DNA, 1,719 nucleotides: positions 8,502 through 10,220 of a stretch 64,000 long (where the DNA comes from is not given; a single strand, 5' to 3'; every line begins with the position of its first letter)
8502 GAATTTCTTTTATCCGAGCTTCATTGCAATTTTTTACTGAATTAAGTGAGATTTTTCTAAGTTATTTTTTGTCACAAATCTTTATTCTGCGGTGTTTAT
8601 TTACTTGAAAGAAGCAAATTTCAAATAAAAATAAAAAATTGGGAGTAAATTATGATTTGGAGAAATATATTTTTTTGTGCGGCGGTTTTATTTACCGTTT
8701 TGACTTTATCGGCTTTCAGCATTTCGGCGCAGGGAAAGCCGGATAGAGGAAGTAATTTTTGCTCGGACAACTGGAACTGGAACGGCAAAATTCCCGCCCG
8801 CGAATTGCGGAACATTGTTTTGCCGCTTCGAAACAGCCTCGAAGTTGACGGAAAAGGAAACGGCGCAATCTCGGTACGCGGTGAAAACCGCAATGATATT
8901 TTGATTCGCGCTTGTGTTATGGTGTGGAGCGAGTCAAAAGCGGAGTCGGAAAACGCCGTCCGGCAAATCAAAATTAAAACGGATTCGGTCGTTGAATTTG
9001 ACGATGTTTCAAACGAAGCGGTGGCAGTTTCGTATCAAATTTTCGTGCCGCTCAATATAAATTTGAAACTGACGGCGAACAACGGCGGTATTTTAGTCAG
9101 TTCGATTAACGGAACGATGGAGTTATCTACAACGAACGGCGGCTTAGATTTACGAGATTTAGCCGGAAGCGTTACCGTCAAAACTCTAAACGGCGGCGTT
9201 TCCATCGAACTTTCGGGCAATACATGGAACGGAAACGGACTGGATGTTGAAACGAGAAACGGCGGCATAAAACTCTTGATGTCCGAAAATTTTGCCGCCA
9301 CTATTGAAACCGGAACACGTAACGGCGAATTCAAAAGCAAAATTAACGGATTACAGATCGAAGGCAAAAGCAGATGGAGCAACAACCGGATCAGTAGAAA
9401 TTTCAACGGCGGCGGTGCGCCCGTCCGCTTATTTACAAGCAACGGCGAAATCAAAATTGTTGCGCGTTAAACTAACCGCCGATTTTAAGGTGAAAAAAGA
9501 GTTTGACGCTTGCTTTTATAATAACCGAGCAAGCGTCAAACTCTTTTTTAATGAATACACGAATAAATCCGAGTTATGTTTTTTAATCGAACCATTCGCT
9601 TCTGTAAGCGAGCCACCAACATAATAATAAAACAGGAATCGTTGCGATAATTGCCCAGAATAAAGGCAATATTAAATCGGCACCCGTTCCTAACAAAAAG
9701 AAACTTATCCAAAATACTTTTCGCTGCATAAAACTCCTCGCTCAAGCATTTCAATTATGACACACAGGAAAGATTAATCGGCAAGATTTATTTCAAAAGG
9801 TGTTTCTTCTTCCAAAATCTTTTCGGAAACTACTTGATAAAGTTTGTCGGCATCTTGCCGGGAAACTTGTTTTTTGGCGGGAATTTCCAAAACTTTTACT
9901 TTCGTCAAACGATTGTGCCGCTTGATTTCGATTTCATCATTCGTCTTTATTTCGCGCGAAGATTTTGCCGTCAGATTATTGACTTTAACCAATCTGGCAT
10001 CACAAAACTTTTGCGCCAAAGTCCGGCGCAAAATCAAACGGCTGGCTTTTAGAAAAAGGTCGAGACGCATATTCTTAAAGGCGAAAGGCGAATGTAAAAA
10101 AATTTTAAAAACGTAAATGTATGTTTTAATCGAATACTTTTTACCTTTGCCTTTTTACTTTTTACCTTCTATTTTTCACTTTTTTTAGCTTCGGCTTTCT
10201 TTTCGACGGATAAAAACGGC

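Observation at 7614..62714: Window-wide family of hairpins whose arms are tandem 7-nt (or 10-nt) units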

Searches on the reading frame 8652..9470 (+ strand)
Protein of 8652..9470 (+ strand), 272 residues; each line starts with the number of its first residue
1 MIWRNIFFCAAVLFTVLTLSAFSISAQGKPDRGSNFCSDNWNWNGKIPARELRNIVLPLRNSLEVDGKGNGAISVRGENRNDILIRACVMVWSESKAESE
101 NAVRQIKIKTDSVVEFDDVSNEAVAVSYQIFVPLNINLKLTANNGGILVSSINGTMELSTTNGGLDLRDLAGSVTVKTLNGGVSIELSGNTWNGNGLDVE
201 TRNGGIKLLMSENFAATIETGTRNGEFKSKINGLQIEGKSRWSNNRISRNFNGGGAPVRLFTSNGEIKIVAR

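Call 64: search_protein_families(library=pfam, proteins=[window:8652-9470:+])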
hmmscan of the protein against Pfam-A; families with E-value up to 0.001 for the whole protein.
window:8652-9470:+ (272 aa): 0 families

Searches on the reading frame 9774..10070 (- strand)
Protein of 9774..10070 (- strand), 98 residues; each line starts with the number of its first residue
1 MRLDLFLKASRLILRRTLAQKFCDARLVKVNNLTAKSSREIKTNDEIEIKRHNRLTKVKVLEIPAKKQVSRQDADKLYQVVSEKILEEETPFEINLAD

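Call 64: search_protein_families(library=pfam, proteins=[window:9774-10070:-])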
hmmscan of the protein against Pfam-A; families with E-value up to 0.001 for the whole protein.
window:9774-10070:- (98 aa): 1 family
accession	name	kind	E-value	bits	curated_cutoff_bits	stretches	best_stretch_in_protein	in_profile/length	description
PF01479.30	S4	-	7.9e-09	35.6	22.8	1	1-47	1-48/48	S4 domain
